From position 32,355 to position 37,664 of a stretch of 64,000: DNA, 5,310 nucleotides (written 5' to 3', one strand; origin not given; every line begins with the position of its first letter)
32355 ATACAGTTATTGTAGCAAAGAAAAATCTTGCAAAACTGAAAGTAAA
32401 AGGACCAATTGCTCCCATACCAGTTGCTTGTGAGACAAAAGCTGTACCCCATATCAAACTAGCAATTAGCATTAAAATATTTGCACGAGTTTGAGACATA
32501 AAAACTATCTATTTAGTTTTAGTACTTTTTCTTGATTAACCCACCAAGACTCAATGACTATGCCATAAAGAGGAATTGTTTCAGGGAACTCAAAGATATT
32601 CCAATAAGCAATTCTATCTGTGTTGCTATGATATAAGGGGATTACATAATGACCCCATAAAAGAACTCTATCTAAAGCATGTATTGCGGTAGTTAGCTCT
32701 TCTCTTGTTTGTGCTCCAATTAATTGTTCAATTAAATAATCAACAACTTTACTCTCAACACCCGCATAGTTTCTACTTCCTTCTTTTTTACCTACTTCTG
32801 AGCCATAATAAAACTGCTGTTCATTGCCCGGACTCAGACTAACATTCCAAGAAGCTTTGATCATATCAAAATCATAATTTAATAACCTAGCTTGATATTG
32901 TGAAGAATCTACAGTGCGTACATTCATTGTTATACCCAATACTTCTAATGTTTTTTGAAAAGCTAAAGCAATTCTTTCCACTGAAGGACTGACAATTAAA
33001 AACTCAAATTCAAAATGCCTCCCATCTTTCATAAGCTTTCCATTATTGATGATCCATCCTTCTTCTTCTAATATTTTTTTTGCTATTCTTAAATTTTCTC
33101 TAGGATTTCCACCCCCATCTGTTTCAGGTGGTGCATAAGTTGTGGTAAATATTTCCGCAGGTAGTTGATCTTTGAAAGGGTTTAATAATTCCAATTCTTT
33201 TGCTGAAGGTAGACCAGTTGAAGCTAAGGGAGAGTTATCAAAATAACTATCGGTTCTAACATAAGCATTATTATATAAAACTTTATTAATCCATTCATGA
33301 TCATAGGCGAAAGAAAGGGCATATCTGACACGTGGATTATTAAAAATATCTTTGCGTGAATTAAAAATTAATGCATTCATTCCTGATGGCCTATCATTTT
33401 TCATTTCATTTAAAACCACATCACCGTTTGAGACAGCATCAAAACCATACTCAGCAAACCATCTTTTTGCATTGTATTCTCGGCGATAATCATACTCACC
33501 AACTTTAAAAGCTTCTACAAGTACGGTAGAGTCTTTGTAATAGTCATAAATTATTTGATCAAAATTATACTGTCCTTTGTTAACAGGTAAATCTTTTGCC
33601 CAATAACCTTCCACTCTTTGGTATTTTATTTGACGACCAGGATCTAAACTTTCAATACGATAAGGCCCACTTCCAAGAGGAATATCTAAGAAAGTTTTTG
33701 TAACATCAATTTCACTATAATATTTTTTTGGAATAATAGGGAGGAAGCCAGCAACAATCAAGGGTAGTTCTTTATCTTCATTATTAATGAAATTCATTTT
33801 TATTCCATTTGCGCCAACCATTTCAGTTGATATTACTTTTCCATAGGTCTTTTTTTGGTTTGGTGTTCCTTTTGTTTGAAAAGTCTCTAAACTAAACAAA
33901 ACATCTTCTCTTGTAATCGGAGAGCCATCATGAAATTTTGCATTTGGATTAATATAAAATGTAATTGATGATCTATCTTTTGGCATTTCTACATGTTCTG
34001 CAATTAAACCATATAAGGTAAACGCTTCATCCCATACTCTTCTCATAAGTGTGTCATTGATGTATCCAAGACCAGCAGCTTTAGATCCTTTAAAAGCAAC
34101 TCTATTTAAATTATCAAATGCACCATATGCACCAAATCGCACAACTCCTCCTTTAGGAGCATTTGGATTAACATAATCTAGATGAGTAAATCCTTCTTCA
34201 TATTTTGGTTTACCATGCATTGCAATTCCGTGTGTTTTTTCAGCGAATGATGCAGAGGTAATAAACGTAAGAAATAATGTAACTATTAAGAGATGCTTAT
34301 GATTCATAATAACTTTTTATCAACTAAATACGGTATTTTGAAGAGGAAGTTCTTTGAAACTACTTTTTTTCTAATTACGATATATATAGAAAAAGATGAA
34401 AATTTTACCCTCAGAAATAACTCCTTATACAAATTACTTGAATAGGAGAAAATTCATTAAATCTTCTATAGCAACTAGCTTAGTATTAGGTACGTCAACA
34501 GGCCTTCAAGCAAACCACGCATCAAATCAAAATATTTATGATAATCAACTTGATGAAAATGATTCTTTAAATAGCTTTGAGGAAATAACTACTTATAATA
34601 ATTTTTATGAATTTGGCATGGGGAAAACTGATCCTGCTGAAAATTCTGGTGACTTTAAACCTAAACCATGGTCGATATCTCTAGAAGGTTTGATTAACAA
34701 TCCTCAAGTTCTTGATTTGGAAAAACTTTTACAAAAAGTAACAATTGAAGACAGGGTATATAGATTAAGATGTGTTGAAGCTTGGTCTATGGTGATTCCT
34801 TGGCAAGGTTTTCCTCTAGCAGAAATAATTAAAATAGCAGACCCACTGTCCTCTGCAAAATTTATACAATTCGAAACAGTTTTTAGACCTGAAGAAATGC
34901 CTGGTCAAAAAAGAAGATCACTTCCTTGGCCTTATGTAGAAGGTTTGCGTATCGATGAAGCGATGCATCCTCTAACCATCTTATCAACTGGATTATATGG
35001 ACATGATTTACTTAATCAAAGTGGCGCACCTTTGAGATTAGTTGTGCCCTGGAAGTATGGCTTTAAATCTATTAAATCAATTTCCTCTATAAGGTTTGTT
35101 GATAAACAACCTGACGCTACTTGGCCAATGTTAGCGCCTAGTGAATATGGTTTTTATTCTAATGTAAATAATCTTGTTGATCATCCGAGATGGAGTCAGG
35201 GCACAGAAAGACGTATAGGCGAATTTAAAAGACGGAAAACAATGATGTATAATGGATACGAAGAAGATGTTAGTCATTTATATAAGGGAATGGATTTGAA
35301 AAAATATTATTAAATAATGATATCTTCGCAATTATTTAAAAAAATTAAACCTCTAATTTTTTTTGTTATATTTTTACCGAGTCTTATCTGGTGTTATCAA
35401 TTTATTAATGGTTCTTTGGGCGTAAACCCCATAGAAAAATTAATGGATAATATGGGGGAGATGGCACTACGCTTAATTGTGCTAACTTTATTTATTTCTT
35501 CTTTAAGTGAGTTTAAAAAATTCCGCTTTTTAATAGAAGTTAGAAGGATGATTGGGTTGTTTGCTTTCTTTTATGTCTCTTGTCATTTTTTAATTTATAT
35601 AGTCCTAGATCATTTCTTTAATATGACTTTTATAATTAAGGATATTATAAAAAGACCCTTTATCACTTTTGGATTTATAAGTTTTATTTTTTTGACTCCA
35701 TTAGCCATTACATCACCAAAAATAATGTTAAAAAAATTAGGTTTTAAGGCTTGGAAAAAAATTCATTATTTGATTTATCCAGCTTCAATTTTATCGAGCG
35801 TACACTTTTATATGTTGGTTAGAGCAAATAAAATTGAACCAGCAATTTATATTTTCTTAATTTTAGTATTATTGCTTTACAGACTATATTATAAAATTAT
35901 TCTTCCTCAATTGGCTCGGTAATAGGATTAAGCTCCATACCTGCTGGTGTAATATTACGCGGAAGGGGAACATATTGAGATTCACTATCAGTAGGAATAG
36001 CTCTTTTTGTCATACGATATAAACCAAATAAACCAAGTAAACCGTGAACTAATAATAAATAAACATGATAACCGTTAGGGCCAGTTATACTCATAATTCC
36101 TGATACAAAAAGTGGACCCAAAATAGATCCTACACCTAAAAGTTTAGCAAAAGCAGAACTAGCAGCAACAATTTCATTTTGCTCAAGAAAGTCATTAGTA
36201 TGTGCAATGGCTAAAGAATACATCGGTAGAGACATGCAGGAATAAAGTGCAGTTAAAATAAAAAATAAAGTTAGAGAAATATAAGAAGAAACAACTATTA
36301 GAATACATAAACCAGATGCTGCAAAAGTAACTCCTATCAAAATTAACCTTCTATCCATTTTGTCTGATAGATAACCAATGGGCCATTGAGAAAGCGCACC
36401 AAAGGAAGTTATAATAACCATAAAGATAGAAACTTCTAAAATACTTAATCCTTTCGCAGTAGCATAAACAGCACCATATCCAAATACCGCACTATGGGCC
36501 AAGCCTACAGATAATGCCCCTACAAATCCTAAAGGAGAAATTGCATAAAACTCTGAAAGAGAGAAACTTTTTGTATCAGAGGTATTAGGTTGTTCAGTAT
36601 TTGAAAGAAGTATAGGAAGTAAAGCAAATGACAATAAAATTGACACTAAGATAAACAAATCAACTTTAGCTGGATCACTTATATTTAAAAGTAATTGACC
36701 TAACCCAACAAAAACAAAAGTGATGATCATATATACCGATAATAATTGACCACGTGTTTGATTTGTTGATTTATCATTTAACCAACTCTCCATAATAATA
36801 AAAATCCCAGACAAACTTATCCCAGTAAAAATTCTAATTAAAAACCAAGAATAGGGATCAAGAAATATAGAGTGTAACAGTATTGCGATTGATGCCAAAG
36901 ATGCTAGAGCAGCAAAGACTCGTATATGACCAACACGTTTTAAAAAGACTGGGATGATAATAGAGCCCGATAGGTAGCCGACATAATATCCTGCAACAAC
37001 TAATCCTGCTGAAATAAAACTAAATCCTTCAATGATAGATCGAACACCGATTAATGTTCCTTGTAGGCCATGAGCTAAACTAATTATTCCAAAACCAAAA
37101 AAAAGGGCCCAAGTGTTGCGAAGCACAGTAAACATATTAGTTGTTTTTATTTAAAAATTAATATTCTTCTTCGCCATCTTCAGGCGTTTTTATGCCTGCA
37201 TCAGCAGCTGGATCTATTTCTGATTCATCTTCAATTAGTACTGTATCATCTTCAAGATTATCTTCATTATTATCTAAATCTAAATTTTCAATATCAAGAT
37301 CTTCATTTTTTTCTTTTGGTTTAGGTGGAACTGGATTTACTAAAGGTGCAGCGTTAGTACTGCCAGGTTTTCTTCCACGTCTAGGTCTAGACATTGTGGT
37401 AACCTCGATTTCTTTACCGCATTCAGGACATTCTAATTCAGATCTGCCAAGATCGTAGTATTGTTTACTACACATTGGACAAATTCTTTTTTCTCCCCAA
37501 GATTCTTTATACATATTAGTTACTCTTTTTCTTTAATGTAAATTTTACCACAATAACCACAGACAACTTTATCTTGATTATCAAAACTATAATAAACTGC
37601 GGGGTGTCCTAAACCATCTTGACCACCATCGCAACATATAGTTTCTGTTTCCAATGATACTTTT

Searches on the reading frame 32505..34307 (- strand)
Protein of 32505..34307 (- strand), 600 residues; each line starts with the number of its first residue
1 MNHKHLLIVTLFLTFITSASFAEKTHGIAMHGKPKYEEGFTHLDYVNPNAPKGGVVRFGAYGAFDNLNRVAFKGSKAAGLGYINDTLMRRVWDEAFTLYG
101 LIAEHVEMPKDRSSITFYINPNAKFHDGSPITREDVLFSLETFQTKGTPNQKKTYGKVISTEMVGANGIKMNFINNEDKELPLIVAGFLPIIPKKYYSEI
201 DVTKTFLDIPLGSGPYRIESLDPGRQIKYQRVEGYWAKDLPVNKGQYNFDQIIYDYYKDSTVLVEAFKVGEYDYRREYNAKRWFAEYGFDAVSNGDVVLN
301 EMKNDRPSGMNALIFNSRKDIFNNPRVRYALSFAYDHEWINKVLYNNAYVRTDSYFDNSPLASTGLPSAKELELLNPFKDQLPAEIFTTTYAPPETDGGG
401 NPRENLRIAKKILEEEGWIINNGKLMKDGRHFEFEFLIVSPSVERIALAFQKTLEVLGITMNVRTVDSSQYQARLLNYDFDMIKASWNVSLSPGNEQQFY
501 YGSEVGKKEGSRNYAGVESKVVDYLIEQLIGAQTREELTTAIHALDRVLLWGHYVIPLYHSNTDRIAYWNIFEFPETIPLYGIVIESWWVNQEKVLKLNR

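Call 78: search_protein_families(library=pfam, proteins=[window:32505-34307:-], max_evalue=0.001)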
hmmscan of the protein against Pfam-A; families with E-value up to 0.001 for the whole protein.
window:32505-34307:- (600 aa): 1 family
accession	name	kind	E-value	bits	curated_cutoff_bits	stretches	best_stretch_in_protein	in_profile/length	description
PF00496.27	SBP_bac_5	-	1.2e-64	219.2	32.4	1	98-501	2-360/368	Bacterial extracellular solute-binding proteins, family 5 Middle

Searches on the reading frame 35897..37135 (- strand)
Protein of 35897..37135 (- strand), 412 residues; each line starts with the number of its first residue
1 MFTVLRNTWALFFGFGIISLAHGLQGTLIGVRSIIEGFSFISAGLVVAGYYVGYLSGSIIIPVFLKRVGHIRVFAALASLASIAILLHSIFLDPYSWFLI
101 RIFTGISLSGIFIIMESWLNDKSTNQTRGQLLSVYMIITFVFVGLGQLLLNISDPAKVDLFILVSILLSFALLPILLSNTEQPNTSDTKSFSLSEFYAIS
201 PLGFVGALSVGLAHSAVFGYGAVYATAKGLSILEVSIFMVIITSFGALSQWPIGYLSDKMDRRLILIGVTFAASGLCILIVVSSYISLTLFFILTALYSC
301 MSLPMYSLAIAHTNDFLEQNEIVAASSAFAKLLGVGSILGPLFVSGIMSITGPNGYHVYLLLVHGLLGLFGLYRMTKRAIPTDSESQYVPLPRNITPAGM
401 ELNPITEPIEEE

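Call 5: search_protein_families(library=ncbifam, proteins=[window:35897-37135:-], max_evalue=0.001)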
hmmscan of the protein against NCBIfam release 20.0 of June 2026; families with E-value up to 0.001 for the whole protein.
window:35897-37135:- (412 aa): 3 families
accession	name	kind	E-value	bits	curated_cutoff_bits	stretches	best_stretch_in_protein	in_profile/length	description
NF002962.0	PRK03633.1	equivalog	7.4e-35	120.7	361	1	4-350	4-347/382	MFS transporter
TIGR00893.1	2A0114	subfamily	4.6e-06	25.8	395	0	42-120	30-112/399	D-galactonate transporter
TIGR00895.1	2A0115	subfamily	0.00016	20.8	418.55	0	229-344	281-394/398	aromatic acid/H+ symport family MFS transporter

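Call 6: search_protein_families(library=pfam, proteins=[window:35897-37135:-], max_evalue=0.001)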
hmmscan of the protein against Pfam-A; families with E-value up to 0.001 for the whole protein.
window:35897-37135:- (412 aa): 2 families
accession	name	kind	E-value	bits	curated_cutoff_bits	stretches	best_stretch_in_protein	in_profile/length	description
PF07690.21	MFS_1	-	2.4e-27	96.2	33.4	2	11-341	1-347/347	Major Facilitator Superfamily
PF12832.13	MFS_1_like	-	6.3e-05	22.6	25.2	1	215-309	16-112/373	MFS_1 like family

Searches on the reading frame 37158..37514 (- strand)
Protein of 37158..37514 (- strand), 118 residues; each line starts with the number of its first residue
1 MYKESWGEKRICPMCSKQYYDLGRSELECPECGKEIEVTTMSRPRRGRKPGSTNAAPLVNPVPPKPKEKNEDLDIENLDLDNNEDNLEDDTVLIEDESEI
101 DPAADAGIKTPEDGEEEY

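Call 5: search_protein_families(library=ncbifam, proteins=[window:37158-37514:-], max_evalue=0.001)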
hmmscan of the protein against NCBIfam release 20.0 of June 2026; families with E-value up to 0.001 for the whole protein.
window:37158-37514:- (118 aa): 1 family
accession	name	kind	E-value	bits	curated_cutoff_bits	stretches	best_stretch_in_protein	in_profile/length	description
TIGR02300.1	FYDLN_acid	hypoth_equivalog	4.5e-12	46.6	41.65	1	2-104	2-85/129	TIGR02300 family protein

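Call 6: search_protein_families(library=pfam, proteins=[window:37158-37514:-], max_evalue=0.001)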
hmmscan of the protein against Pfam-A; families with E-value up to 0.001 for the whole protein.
window:37158-37514:- (118 aa): 3 families
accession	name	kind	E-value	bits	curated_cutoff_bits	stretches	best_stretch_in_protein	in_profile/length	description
PF09538.15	FYDLN_acid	-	4e-18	66.5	23.9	1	1-101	1-98/105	Protein of unknown function (FYDLN_acid)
PF10080.14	FtrD-like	-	0.00016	22.2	26.3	1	11-84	36-98/101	Membrane iron-sulfur containing protein FtrD-like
PF12760.12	Zn_ribbon_IS1595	-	0.00042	20.7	25.4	0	5-34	14-45/46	Transposase zinc-ribbon domain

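Call 46: find_related_loci(query=window:37158-37511:-, collection=genome_contigs, flank=10000)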
Query window:37158-37511:- (117 aa) in genome_contigs; peptide patterns used: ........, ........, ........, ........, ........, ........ (x = any residue, [..] = any of these).
409 stretches matched a pattern; 98 encode a relative of the query (tblastn E <= 1e-3); the best 80 are kept; 80 distinct loci.
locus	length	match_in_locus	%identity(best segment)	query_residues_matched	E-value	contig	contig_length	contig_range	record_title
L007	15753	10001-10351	93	1-117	1e-69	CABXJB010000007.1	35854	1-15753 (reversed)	MAG: uncultured Alphaproteobacteria bacterium isolate AG-319-E03 genome assembly, contig: AG-319-E03_NODE_7, whole genom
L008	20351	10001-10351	91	1-117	1e-69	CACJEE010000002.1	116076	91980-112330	MAG: uncultured Alphaproteobacteria bacterium isolate AG-447-C07 genome assembly, contig: AG-447-C07_NODE_2, whole genom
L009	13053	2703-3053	91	1-117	1e-69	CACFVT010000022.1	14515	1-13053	uncultured Alphaproteobacteria bacterium isolate AG-414-M20 genome assembly, contig: AG-414-M20_NODE_22, whole genome sh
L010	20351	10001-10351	91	1-117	4e-69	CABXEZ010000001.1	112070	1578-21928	MAG: uncultured Alphaproteobacteria bacterium isolate AG-313-N13 genome assembly, contig: AG-313-N13_NODE_1, whole genom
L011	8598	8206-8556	91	1-117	2e-69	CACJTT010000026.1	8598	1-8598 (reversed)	uncultured Alphaproteobacteria bacterium isolate AG-447-P14 genome assembly, contig: AG-447-P14_NODE_26, whole genome sh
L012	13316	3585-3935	91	1-117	8e-69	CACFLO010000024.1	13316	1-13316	uncultured Alphaproteobacteria bacterium isolate AG-414-A22 genome assembly, contig: AG-414-A22_NODE_24, whole genome sh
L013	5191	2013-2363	91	1-117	9e-69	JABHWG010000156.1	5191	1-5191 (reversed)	MAG: Pelagibacteraceae bacterium isolate SI047_bin126 k141_505770, whole genome shotgun sequence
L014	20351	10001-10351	91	1-117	1e-68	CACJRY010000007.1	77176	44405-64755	MAG: uncultured Alphaproteobacteria bacterium isolate AG-447-O15 genome assembly, contig: AG-447-O15_NODE_7, whole genom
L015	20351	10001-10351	89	1-117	9e-68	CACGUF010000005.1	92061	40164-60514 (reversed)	uncultured Alphaproteobacteria bacterium isolate AG-426-C22 genome assembly, contig: AG-426-C22_NODE_5, whole genome sho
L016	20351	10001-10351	88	1-117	2e-67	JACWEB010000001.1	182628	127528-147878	Pelagibacterales bacterium SAG-MED31 SAR11-SAG-MED31-C1, whole genome shotgun sequence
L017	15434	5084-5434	88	1-117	5e-67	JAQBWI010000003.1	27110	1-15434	MAG: Proteobacteria bacterium isolate casp150-mb.224 NODE_4720_length_27110_cov_0.087890, whole genome shotgun sequence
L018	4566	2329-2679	89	1-117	5e-67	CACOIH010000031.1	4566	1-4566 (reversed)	MAG: uncultured Alphaproteobacteria bacterium isolate AH-321-J05 genome assembly, contig: AH-321-J05_NODE_31, whole geno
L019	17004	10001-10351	87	1-117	5e-66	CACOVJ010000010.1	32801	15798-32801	MAG: uncultured Alphaproteobacteria bacterium isolate AH-326-B08 genome assembly, contig: AH-326-B08_NODE_10, whole geno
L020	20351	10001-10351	85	1-117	3e-65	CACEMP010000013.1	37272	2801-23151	uncultured Alphaproteobacteria bacterium isolate AG-905-O21 genome assembly, contig: AG-905-O21_NODE_13, whole genome sh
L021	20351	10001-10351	86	1-117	2e-65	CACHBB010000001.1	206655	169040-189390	uncultured Alphaproteobacteria bacterium isolate AG-426-J11 genome assembly, contig: AG-426-J11_NODE_1, whole genome sho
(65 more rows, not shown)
